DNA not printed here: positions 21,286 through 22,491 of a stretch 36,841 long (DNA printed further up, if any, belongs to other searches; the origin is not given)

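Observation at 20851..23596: Two radical-SAM enzymes bracketed by two DUF5680-like paralogs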

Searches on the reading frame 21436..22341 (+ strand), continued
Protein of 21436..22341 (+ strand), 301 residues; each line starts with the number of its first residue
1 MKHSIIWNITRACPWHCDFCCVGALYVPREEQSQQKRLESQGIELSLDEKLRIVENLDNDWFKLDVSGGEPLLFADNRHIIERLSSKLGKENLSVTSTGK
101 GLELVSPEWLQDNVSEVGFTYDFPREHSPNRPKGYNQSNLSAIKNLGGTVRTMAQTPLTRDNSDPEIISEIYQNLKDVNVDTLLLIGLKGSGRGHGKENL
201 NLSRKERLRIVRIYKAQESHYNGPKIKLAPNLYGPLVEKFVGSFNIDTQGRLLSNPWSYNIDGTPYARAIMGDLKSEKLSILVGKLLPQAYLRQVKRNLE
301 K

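Call 42: find_related_loci(query=A1, collection=genome_contigs, flank=6000)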
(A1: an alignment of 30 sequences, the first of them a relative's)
Query A1 (301 aa) in genome_contigs; peptide patterns used: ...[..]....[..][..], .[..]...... (x = any residue, [..] = any of these).
70 stretches matched a pattern; 30 encode a relative of the query (tblastn E <= 1e-3); 30 distinct loci.
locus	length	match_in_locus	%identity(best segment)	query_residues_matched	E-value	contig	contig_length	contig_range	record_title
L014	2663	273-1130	47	1-299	4e-84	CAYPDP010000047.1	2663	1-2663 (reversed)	MAG TPA_asm: Candidatus Woesearchaeota archaeon isolate SRP216583_co1_179 genome assembly, contig: NODE_49325_length_266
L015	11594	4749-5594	47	5-299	1e-81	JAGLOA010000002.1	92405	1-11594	MAG: Candidatus Pacearchaeota archaeon isolate RS_7_11 ROV157_7.bin.11.fa_2, whole genome shotgun sequence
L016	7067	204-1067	44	1-301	2e-80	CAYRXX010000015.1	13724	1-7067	MAG TPA_asm: Candidatus Woesearchaeota archaeon isolate SRP128015_co1_280 genome assembly, contig: NODE_6761_length_1372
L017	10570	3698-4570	47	1-301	5e-79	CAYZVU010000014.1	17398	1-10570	MAG TPA_asm: Candidatus Woesearchaeota archaeon isolate SRP104257_co1_18 genome assembly, contig: NODE_1922_length_17398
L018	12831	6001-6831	46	5-280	5e-78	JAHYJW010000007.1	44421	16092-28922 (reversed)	MAG: Patescibacteria group bacterium isolate KA32 NODE_492_length_44421_cov_10.570642, whole genome shotgun sequence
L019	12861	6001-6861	43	1-300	2e-74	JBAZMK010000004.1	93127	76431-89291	MAG: Candidatus Pacearchaeota archaeon isolate SO_2017_LW4_40 scaffold_738_c1_LW137-91_2017, whole genome shotgun sequen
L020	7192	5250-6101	45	2-283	1e-73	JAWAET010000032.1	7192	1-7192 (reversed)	MAG: Candidatus Pacearchaeota archaeon isolate QQ_201907_bins_161 QQ_201907_bins_161_scaffold_32, whole genome shotgun s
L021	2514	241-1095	46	2-283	4e-74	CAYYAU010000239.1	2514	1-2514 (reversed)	MAG TPA_asm: uncultured Clostridia bacterium isolate binchicken_co19_255 genome assembly, contig: NODE_79174_length_2514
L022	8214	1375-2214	47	2-280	2e-70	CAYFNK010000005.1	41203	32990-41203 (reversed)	MAG TPA_asm: Candidatus Woesearchaeota archaeon isolate ERP019367_co1_17 genome assembly, contig: NODE_1011_length_41203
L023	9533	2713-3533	45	1-274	1e-61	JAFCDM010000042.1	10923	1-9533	Candidatus Pacearchaeota archaeon isolate Meg19_1012_Bin_465 Meg19_1012_Bin_465_scaffold_66959, whole genome shotgun seq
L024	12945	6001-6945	34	2-283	7e-49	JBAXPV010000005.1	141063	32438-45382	MAG: Bacteroidota bacterium isolate ELA540 MAG540_5, whole genome shotgun sequence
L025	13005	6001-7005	31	5-299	3e-45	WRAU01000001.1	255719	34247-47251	MAG: Alphaproteobacteria bacterium isolate Lab288P1bin49 Ga0131853_10000016, whole genome shotgun sequence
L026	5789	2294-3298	31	2-299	3e-45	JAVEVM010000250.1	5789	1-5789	MAG: Desulforhabdus sp. isolate BF4_121 NODE_49277_length_5789_cov_2.641823_Biofilm4, whole genome shotgun sequence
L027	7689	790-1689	31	5-299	8e-41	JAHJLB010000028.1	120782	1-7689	MAG: Proteobacteria bacterium isolate Old_saline.mb.115 Old_saline.mb.115_k141_489558, whole genome shotgun sequence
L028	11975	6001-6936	31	5-280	2e-40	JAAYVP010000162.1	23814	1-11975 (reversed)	MAG: Brooklawnia sp. isolate AS27yjCOA_64 47248_AS27, whole genome shotgun sequence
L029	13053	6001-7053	28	3-299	7e-39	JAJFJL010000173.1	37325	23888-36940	MAG: Nitrosomonas sp. isolate OFTM37 OFTM37_172, whole genome shotgun sequence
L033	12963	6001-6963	32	5-279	3e-39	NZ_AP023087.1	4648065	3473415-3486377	Marinicellulosiphila megalodicopiae strain TOYAMA8 chromosome, complete genome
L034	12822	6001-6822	29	4-280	1e-24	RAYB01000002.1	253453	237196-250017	Bacterium 1XD21-70 strain 1XD21-70 Scaffold2_1, whole genome shotgun sequence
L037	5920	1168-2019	28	2-285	1e-22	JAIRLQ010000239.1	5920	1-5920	MAG: Treponema sp. isolate Cc175_bin57 k119_3049426, whole genome shotgun sequence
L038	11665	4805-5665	30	2-293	1e-22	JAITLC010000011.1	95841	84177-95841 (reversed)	MAG: Treponema sp. isolate Pcl387_bin87 k119_1789554, whole genome shotgun sequence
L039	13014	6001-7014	32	5-299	3e-46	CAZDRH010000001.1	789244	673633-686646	MAG TPA_asm: uncultured Caulobacterales bacterium isolate SRP287051_co2_106 genome assembly, contig: NODE_2_length_78924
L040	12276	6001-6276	36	5-108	3e-14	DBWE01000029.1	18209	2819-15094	MAG TPA_asm: Clostridiales bacterium UBA1246 UBA1246_contig_466687, whole genome shotgun sequence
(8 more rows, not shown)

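Call 50: search_protein_families(library=pfam, proteins=[L034:6995-7966:+, L034:8780-9808:+, L025:7101-8111:+, L025:8965-9504:+, L025:9507-9968:+, L025:9976-11334:+, L025:3551-5401:+, L024:2421-3848:+, L024:3851-5692:+, L034:4197-5369:-], max_evalue=0.01)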
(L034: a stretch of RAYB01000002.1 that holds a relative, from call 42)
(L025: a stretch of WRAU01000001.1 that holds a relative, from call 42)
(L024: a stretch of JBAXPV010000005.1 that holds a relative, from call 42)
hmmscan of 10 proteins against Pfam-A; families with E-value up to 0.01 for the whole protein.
L034:6995-7966:+ (323 aa): 0 families

L034:8780-9808:+ (342 aa): 8 families
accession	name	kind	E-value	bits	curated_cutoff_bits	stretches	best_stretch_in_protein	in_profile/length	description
PF01180.27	DHO_dh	-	1.1e-08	35.1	27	1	221-272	236-287/291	Dihydroorotate dehydrogenase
PF00037.32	Fer4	-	5e-07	29.7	21.1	1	320-338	6-24/24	4Fe-4S binding domain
PF12838.12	Fer4_7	-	4.8e-06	27.4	27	1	321-339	1-19/52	4Fe-4S dicluster domain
PF12797.12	Fer4_2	-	5.2e-05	23.4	24.5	0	290-307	3-20/22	4Fe-4S binding domain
PF00977.27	His_biosynth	-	0.0029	17.5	23.6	1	220-260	68-108/228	Histidine biosynthesis protein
PF03060.21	NMO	-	0.0064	16.4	28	0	224-279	192-247/331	Nitronate monooxygenase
PF12837.12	Fer4_6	-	0.0065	16.8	25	1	320-337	7-24/24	4Fe-4S binding domain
PF13187.11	Fer4_9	-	0.0067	16.9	27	0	284-307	27-47/52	4Fe-4S dicluster domain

L025:7101-8111:+ (336 aa): 0 families

L025:8965-9504:+ (179 aa): 1 family
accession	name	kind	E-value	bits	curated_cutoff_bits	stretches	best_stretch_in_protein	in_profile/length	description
PF00535.33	Glycos_transf_2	-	4.7e-07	30.3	23.3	1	9-122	2-106/168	Glycosyl transferase family 2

L025:9507-9968:+ (153 aa): 0 families

L025:9976-11334:+ (452 aa): 1 family
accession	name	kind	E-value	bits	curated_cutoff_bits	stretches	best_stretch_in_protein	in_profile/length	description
PF01554.23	MatE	-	3.8e-29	101.9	24.9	2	247-406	1-159/161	MatE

L025:3551-5401:+ (616 aa): 4 families
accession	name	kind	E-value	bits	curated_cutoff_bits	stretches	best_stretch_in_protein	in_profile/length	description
PF01464.25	SLT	-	8.2e-22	77.4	21.3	1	438-543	7-109/117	Transglycosylase SLT domain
PF07719.23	TPR_2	-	1.2e-05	25.5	27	1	251-277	2-28/34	Tetratricopeptide repeat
PF12895.13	ANAPC3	-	0.00027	21.6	27.2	0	216-275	24-81/82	Anaphase-promoting complex, cyclosome, subunit 3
PF00515.34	TPR_1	-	0.0037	17.5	27.8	0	254-275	5-26/34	Tetratricopeptide repeat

L024:2421-3848:+ (475 aa): 0 families

L024:3851-5692:+ (613 aa): 3 families
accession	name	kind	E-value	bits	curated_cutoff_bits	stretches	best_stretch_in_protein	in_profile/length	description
PF00041.27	fn3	-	2.3e-13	50.6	25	2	331-405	3-76/84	Fibronectin type III domain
PF16656.11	Pur_ac_phosph_N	-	5e-05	24.2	30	0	432-503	26-93/93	Purple acid Phosphatase, N-terminal domain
PF25059.1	FN3_DSCAM-DSCAML_C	-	0.00095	19.9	39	1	354-405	20-73/89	DSCAM/DSCAML C-terminal Fn3-like domain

L034:4197-5369:- (390 aa): 1 family
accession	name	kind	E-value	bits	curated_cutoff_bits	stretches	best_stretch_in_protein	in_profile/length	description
PF01381.28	HTH_3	-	0.00088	19.7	23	1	29-52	11-34/55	Helix-turn-helix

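Call 52: search_protein_families(library=pfam, proteins=[L038:5761-6798:+, L038:7646-8830:+, L037:2101-3270:+, L039:8023-9132:+, L039:9129-10145:+, L039:10136-11356:+, L039:5213-5953:+, L028:9083-10336:+, L029:5108-5968:+, L029:7173-7757:+], max_evalue=0.01)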
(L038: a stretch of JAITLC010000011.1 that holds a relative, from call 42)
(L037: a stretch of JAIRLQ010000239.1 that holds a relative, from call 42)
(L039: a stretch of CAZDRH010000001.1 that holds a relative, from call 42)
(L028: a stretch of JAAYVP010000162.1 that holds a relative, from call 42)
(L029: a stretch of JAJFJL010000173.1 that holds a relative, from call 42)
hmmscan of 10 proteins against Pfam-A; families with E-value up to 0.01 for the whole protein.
L038:5761-6798:+ (345 aa): 0 families

L038:7646-8830:+ (394 aa): 7 families
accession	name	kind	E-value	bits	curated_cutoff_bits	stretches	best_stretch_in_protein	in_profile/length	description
PF00037.32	Fer4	-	3.1e-06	27.2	21.1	1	368-388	4-24/24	4Fe-4S binding domain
PF03060.21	NMO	-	0.00011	22.1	28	1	241-272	196-227/331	Nitronate monooxygenase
PF25160.1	LdpA_Fe-S-bd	-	0.00024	21.3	27.6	1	367-390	23-46/49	LdpA Fe-S cluster-binding domain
PF14697.11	Fer4_21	-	0.00045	20.7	35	1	358-389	26-59/59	4Fe-4S dicluster domain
PF12837.12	Fer4_6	-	0.001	19.4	25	0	369-387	6-24/24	4Fe-4S binding domain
PF01180.27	DHO_dh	-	0.0023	17.6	27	1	236-283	238-285/291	Dihydroorotate dehydrogenase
PF01645.23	Glu_synthase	-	0.0052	16.4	20.4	0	235-270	272-307/369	Conserved region in glutamate synthase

L037:2101-3270:+ (389 aa): 0 families

L039:8023-9132:+ (369 aa): 0 families

L039:9129-10145:+ (338 aa): 0 families

L039:10136-11356:+ (406 aa): 0 families

L039:5213-5953:+ (246 aa): 1 family
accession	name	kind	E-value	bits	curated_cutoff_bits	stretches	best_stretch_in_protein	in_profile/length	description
PF00923.25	TAL_FSA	-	1.4e-42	146.5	27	1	6-217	1-280/285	Transaldolase/Fructose-6-phosphate aldolase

L028:9083-10336:+ (417 aa): 11 families
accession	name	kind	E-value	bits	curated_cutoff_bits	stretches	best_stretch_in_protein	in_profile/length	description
PF12837.12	Fer4_6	-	1.6e-08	34.5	25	2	394-411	7-23/24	4Fe-4S binding domain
PF01180.27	DHO_dh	-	2.1e-08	34.1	27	1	273-329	233-291/291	Dihydroorotate dehydrogenase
PF00037.32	Fer4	-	1.3e-07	31.5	21.1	1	392-409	4-21/24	4Fe-4S binding domain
PF14697.11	Fer4_21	-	7.8e-07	29.6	35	1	361-414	1-59/59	4Fe-4S dicluster domain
PF12797.12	Fer4_2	-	2.8e-06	27.4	24.5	1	393-408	7-22/22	4Fe-4S binding domain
PF13237.11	Fer4_10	-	2.6e-05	24.5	25.5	1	362-407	3-53/53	4Fe-4S dicluster domain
PF13183.11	Fer4_8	-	9.5e-05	23.3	27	0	394-408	3-17/68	4Fe-4S dicluster domain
PF12838.12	Fer4_7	-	0.00015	22.6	27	0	395-415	1-20/52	4Fe-4S dicluster domain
PF03060.21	NMO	-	0.0017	18.2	28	0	270-311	185-226/331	Nitronate monooxygenase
PF01645.23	Glu_synthase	-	0.0059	16.3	20.4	0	266-310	263-307/369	Conserved region in glutamate synthase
PF13534.11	Fer4_17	-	0.0094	16.9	22.2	0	395-408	1-14/61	4Fe-4S dicluster domain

L029:5108-5968:+ (286 aa): 0 families

L029:7173-7757:+ (194 aa): 1 family
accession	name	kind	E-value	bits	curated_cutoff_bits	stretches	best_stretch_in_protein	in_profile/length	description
PF01928.26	CYTH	-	2.7e-17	63.6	23.2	1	5-180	2-178/179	CYTH domain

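Call 58: search_protein_families(library=ncbifam, proteins=[L024:5929-7026:+, L034:5989-6885:+, L034:6995-7966:+, L034:7950-8768:+, L039:5974-7149:+, L039:7146-8045:+, L001:5291-6004:+, L004:6889-7713:+, L029:5965-7140:+], max_evalue=0.001)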
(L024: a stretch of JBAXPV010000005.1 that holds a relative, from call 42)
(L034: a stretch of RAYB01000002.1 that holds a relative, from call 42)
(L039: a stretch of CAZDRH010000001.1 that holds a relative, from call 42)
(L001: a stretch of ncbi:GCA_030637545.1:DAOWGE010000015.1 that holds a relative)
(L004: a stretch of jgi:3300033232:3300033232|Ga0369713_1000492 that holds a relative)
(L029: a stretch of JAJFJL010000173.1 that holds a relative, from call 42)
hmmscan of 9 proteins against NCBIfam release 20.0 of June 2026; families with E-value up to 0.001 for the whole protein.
L024:5929-7026:+ (365 aa): 3 families
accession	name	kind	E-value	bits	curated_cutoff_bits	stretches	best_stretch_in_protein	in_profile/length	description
NF038283.1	viperin_w_prok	equivalog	3e-05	23.3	180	1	29-170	5-116/281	viperin family antiviral radical SAM protein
NF045702.1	rSAM_GDGT_ether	equivalog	0.00035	19.3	450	1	32-152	67-179/486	tetraether lipid synthase Tes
TIGR04053.2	TIGR04053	equivalog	0.00064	19.1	395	0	112-279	61-226/366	TIGR04053 family radical SAM/SPASM domain-containing protein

L034:5989-6885:+ (298 aa): 30 families (the best 25 are shown)
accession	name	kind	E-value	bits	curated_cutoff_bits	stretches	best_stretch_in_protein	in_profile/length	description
TIGR04133.1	rSAM_w_lipo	hypoth_equivalog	3e-16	59.3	425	1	6-284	26-303/350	TIGR04133 family radical SAM/SPASM protein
TIGR03962.1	mycofact_rSAM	equivalog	4.5e-14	52.4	265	1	4-281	12-282/339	mycofactocin radical SAM maturase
TIGR04347.1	pseudo_SAM_Halo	equivalog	6.4e-14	52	525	1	6-212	40-243/390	TIGR04347 family pseudo-SAM/SPASM protein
TIGR04051.1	rSAM_NirJ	equivalog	8.4e-14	51.3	515.45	1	6-191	4-186/354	heme d1 biosynthesis radical SAM protein NirJ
TIGR04546.1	rSAM_ahbC_deAc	equivalog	3.4e-13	49.2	650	1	6-207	41-239/390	12,18-didecarboxysiroheme deacetylase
TIGR04053.2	TIGR04053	equivalog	4.4e-13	49.2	395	1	4-200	8-205/366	TIGR04053 family radical SAM/SPASM domain-containing protein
TIGR04054.1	rSAM_NirJ1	equivalog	1.1e-12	47.3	650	1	6-206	38-235/387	putative heme d1 biosynthesis radical SAM protein NirJ1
TIGR04055.1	rSAM_NirJ2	equivalog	5e-11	42.7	500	1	6-152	2-148/326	putative heme d1 biosynthesis radical SAM protein NirJ2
TIGR04103.1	rSAM_nif11_3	equivalog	4.5e-09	35.4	725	1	6-200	7-197/412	nif11-class peptide radical SAM maturase 3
TIGR02666.1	moaA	equivalog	4.7e-09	35.6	284.05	1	10-187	16-198/336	GTP 3',8-cyclase MoaA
NF045646.2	rSAM_Se_TrsS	equivalog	5.1e-08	31.9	490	1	6-152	88-237/441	radical SAM (seleno)protein TrsS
TIGR04303.1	GeoRSP_rSAM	equivalog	1.1e-07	31.7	400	1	3-226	4-221/325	GeoRSP system radical SAM/SPASM protein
TIGR04545.1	rSAM_ahbD_hemeb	equivalog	2.6e-07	30.4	500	1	6-205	2-199/339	heme b synthase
TIGR02668.1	moaA_archaeal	equivalog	3.9e-07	29.4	325.25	1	9-185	15-190/303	GTP 3',8-cyclase MoaA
TIGR04250.1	SCM_rSAM_ScmE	equivalog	6.8e-07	28.5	400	1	5-156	4-156/358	SynChlorMet cassette radical SAM/SPASM protein ScmE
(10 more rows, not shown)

L034:6995-7966:+ (323 aa): 0 families

L034:7950-8768:+ (272 aa): 5 families
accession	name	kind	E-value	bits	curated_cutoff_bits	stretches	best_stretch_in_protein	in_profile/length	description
TIGR04470.1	rSAM_mob_pairB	equivalog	1.2e-70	238.2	410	1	6-260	3-253/285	radical SAM mobile pair protein B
NF033668.1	rSAM_PA0069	hypoth_equivalog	1.5e-39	136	360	1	3-188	37-233/348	PA0069 family radical SAM protein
NF038135.1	rSAM_Rv2578c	equivalog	3.6e-34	118.2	430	1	3-254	39-309/317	Rv2578c family radical SAM protein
NF038136.1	rSAM_Rv_intein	exception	1.7e-28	99.8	700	1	71-249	376-561/574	intein-containing Rv2578c family radical SAM protein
TIGR03886.1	lyase_spl_fam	equivalog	9.9e-05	21.7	437.55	1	124-202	184-261/346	spore photoproduct lyase family protein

L039:5974-7149:+ (391 aa): 7 families
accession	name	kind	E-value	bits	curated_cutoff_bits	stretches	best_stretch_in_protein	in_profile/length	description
TIGR04053.2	TIGR04053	equivalog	4.9e-10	39.2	395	1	67-244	28-205/366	TIGR04053 family radical SAM/SPASM domain-containing protein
TIGR04054.1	rSAM_NirJ1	equivalog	1.3e-07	30.6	650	1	74-237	63-222/387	putative heme d1 biosynthesis radical SAM protein NirJ1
TIGR04546.1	rSAM_ahbC_deAc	equivalog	5.2e-07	28.8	650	1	71-234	63-222/390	12,18-didecarboxysiroheme deacetylase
TIGR04051.1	rSAM_NirJ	equivalog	9.2e-06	24.9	515.45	1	75-237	30-188/354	heme d1 biosynthesis radical SAM protein NirJ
TIGR03962.1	mycofact_rSAM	equivalog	2e-05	24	265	1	73-241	37-202/339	mycofactocin radical SAM maturase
TIGR04347.1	pseudo_SAM_Halo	equivalog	0.00012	21.5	525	0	67-125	58-116/390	TIGR04347 family pseudo-SAM/SPASM protein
NF045574.1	sacti_mat_StsB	exception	0.00061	18.7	625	1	75-234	123-278/466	StsB family radical SAM/SPASM domain sactipeptide maturase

L039:7146-8045:+ (299 aa): 4 families
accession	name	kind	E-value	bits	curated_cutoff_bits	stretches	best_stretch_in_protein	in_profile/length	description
NF038135.1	rSAM_Rv2578c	equivalog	7.2e-29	100.8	430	1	22-244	62-285/317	Rv2578c family radical SAM protein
NF033668.1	rSAM_PA0069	hypoth_equivalog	7.9e-29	100.7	360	1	8-217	43-252/348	PA0069 family radical SAM protein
TIGR04470.1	rSAM_mob_pairB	equivalog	4e-27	95.3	410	1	8-239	6-221/285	radical SAM mobile pair protein B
NF038136.1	rSAM_Rv_intein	exception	2e-21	76.5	700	1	52-226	351-524/574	intein-containing Rv2578c family radical SAM protein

L001:5291-6004:+ (237 aa): 7 families
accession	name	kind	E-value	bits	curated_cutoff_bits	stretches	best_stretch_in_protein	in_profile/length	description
NF000236.1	linco_LnuA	exception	1e-05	25.5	300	1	53-107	16-70/161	lincosamide nucleotidyltransferase Lnu(A)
NF000064.3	ANT_2pp_Ia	exception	1.5e-05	25.1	350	1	57-96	18-57/177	aminoglycoside nucleotidyltransferase ANT(2'')-Ia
NF000017.1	linco_LnuD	exception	1.7e-05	24.9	325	1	57-115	16-75/164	lincosamide nucleotidyltransferase Lnu(D)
NF000141.1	linco_LnuC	exception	6.3e-05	23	300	1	50-114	9-74/164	lincosamide nucleotidyltransferase Lnu(C)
NF000061.1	linco_LnuP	exception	9e-05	22.7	300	1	59-106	18-65/166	lincosamide nucleotidyltransferase Lnu(P)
NF000153.1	linco_LnuAN2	exception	0.00013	21.8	340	1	53-109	17-73/170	lincosamide nucleotidyltransferase Lnu(AN2)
NF000478.2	linco_LnuE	exception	0.00024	21.3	350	1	59-105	22-68/160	lincosamide nucleotidyltransferase Lnu(E)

L004:6889-7713:+ (274 aa): 5 families
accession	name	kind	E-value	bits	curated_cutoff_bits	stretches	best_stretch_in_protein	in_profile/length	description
TIGR04470.1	rSAM_mob_pairB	equivalog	2.3e-76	256.9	410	1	3-263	1-258/285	radical SAM mobile pair protein B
NF033668.1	rSAM_PA0069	hypoth_equivalog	5.2e-48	163.8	360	1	2-188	37-232/348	PA0069 family radical SAM protein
NF038135.1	rSAM_Rv2578c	equivalog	5.3e-41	140.7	430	1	8-242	49-295/317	Rv2578c family radical SAM protein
NF038136.1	rSAM_Rv_intein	exception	1e-33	117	700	2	50-238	349-548/574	intein-containing Rv2578c family radical SAM protein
TIGR04070.1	photo_TT_lyase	equivalog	0.00065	18.7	400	0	14-203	71-263/338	spore photoproduct lyase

L029:5965-7140:+ (391 aa): 0 families

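Call 59: find_related_loci(query=A1, collection=viral_contigs, flank=8000)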
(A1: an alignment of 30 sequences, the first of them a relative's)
Query A1 (301 aa) in viral_contigs; peptide patterns used: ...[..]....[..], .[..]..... (x = any residue, [..] = any of these).
202 stretches matched a pattern, but none encodes a relative of the query by tblastn (E <= 1e-3).

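Call 65: search_protein_families(library=pfam, proteins=[L005:8222-8704:+], max_evalue=0.1)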
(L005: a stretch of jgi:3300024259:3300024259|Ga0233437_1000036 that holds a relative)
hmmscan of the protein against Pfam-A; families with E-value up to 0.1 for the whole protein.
L005:8222-8704:+ (160 aa): 0 families

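Call 70: search_dna_similar(query=window:21436-22338:+, collection=plasmids, mode=protein, max_evalue=0.001, max_rows=15)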
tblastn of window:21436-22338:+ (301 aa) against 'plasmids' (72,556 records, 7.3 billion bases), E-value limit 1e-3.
Records with a match: 2; places in all: 2; records where one place covers at least 80% of the query: 0.
Best place of each record, by identity: <60% 2.
By first word of the organism name: Paraclostridium 1; Haloterrigena 1.
By predicted mobility (MOB-suite, as given by PLSDB): non-mobilizable 2.
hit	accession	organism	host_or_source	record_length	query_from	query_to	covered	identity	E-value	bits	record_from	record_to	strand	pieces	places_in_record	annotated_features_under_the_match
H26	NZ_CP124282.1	Paraclostridium sordellii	Procyon lotor,whole organism,intestine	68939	5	162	52%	25.3%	2e-5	54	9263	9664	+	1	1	radical SAM protein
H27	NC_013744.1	Haloterrigena turkmenica DSM 5511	-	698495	4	104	34%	28.4%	6e-4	49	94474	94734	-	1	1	mftC: mycofactocin radical SAM maturase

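Call 74: search_protein_families(library=phrogs, proteins=[window:21436-22341:+], max_evalue=0.01)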
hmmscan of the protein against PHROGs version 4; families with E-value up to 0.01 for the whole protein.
window:21436-22341:+ (301 aa): 2 families
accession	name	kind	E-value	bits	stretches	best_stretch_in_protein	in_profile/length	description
phrog_13987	-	other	0.00012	22.5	1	4-99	16-101/274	radical SAM domain-containing protein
phrog_1802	-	other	0.0087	15.9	0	4-135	45-182/556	radical SAM domain-containing protein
